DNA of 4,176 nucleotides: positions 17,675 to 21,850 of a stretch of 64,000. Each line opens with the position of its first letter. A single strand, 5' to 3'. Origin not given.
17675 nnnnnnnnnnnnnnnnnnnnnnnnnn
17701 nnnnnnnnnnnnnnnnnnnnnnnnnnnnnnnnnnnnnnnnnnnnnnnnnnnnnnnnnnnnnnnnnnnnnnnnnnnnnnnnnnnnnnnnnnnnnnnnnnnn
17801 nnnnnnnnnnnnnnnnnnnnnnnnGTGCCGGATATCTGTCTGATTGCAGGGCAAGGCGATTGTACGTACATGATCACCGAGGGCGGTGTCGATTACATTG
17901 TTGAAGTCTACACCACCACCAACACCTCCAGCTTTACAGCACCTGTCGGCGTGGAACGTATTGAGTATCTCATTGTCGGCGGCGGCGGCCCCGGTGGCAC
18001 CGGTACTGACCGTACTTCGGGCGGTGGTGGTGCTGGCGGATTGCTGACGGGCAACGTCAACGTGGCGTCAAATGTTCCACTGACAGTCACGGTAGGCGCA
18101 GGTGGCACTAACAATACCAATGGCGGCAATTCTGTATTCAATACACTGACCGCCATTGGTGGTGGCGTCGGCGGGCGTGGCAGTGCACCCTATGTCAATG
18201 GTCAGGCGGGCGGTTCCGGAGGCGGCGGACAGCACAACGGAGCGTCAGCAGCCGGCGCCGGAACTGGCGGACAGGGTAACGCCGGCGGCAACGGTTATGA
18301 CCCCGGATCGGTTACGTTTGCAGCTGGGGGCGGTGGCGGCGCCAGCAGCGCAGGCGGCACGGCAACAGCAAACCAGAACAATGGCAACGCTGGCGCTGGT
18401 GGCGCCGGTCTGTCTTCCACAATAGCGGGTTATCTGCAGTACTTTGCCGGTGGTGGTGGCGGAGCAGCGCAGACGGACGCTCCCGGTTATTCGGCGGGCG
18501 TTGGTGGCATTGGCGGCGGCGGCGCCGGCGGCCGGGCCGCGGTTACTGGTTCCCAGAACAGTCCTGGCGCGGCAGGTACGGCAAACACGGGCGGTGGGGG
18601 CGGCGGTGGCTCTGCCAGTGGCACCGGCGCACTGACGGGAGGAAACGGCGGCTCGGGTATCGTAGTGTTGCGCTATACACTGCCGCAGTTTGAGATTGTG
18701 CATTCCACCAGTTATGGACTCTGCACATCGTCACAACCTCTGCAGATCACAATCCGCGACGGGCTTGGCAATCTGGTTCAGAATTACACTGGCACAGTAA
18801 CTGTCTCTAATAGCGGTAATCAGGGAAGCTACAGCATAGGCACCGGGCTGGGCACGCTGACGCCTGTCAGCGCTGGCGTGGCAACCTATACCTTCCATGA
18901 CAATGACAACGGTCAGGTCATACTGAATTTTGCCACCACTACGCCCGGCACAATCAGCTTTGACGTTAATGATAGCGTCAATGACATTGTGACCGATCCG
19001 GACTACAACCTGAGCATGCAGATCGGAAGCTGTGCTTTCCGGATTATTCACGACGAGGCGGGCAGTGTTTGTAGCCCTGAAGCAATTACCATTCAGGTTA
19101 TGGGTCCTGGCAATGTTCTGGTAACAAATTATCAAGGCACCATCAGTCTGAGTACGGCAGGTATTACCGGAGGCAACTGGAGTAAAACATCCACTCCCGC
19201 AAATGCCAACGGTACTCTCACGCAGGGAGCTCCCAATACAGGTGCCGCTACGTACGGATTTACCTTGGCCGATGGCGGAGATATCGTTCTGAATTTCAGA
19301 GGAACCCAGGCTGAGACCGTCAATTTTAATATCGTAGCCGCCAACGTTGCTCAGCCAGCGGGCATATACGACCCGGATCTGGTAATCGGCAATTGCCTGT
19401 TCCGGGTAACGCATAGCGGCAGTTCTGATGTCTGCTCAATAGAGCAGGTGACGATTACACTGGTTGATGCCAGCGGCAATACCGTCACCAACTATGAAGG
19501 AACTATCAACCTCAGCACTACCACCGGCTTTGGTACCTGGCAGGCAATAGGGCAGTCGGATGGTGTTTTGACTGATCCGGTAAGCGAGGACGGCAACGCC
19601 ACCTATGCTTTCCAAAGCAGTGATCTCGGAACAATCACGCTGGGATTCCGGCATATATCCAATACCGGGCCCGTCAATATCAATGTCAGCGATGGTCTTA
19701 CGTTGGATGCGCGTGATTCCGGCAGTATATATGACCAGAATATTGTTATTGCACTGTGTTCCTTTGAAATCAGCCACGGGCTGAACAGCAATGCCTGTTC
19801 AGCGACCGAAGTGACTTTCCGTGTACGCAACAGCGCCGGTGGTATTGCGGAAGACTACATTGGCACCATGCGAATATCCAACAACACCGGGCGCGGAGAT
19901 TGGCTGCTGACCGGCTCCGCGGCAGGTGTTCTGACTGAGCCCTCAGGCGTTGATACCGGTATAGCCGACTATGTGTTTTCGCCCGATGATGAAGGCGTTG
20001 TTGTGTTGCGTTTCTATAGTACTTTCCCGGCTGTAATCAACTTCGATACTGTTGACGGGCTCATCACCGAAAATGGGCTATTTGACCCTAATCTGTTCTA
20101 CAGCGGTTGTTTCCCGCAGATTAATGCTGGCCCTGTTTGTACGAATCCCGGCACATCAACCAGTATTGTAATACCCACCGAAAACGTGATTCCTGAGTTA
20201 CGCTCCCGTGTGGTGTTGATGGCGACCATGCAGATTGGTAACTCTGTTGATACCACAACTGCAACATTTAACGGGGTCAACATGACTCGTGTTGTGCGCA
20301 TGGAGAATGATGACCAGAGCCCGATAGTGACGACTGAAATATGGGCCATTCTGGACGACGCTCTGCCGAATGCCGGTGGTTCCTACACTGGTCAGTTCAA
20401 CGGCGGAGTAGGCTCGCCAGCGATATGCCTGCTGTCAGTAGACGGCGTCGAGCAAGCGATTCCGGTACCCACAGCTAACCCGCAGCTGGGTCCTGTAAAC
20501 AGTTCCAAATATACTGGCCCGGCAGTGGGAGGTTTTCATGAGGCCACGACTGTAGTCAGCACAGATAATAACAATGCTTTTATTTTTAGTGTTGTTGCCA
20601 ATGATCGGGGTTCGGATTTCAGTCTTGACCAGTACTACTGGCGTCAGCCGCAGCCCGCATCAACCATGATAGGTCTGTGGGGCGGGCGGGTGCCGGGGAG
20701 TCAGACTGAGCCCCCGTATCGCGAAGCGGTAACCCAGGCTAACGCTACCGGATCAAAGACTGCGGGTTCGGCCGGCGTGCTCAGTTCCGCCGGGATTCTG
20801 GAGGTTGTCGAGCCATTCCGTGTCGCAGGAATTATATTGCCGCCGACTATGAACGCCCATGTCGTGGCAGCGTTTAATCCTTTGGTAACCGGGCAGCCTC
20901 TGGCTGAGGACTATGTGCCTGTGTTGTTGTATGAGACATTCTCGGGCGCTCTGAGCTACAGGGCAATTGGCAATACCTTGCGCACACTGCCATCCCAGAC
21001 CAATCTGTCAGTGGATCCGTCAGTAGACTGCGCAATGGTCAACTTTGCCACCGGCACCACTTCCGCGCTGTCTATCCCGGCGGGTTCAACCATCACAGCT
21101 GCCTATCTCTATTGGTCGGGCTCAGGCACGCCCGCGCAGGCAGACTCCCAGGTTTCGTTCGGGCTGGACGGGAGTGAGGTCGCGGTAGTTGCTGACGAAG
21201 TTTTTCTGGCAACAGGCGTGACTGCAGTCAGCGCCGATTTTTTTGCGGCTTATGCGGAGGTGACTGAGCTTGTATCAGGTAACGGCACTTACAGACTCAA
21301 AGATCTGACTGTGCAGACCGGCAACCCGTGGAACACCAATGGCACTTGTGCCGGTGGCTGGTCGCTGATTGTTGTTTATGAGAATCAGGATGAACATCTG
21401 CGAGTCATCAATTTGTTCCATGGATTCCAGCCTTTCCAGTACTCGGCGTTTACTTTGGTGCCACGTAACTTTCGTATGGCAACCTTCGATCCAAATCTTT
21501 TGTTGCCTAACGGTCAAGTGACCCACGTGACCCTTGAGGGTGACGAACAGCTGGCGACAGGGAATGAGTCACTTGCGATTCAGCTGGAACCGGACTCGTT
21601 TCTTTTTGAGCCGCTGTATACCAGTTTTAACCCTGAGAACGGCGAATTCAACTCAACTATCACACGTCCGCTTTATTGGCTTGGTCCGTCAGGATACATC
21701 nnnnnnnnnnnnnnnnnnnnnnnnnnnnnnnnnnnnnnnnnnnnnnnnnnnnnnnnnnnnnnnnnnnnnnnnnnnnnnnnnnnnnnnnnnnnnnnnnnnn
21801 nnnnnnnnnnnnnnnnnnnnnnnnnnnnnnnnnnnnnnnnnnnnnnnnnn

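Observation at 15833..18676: Three phage-type glycine-rich (polyglycine-II) modules at the adhesin N-terminus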

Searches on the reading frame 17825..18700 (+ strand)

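Call 11: search_protein_families(library=pfam, proteins=[window:17825-18700:+], max_evalue=1)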
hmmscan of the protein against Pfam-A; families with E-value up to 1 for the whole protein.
window:17825-18700:+ (292 aa): 1 family
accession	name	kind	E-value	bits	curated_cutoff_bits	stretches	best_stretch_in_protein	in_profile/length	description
PF21722.4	Gly_rich_2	-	8.1e-24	85.3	24.3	1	30-284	1-225/226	Glycine-rich domain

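Call 18: search_protein_families(library=phrogs, proteins=[window:17867-18700:+], max_evalue=0.01)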
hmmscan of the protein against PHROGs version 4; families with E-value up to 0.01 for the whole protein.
window:17867-18700:+ (278 aa): 2 families
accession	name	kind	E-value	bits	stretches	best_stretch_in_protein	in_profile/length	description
phrog_2295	-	unknown function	5.3e-49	168.7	1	5-273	571-849/1183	-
phrog_863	-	tail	1e-07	32.3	1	12-184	400-580/690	tail fiber assembly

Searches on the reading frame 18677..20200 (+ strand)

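Call 11: search_protein_families(library=pfam, proteins=[window:18677-20200:+], max_evalue=1)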
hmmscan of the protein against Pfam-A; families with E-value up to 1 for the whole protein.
window:18677-20200:+ (508 aa): 3 families
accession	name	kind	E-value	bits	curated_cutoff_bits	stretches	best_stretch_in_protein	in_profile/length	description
PF18565.7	Glyco_hydro2_C5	-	0.00011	22.5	32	1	255-311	17-78/103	Glycoside hydrolase family 2 C-terminal domain 5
PF09134.16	Invasin_D3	-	0.0063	17.5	33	1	256-324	22-80/98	Invasin, domain 3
PF00630.25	Filamin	-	0.043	15.1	26.9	0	21-97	24-80/93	Filamin/ABP280 repeat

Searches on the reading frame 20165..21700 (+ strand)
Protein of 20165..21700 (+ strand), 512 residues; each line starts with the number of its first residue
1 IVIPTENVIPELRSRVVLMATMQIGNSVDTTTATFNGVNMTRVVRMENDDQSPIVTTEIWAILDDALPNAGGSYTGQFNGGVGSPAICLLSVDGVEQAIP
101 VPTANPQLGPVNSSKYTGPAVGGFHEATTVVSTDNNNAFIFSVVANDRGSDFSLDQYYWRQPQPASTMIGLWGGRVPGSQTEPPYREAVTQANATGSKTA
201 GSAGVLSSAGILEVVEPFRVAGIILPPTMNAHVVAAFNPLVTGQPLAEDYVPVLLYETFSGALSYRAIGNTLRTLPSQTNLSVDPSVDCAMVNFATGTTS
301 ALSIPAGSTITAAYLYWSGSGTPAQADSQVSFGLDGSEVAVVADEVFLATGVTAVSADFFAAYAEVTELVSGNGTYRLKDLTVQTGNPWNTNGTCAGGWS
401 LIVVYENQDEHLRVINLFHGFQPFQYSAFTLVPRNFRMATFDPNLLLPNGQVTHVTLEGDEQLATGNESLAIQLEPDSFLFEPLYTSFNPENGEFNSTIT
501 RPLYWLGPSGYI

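Call 11: search_protein_families(library=pfam, proteins=[window:20165-21700:+], max_evalue=1)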
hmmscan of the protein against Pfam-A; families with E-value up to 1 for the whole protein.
window:20165-21700:+ (512 aa): 1 family
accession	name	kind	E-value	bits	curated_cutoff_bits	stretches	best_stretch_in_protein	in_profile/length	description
PF11824.13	DUF3344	-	4.7e-07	30.1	27.2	1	297-427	41-174/275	Protein of unknown function (DUF3344)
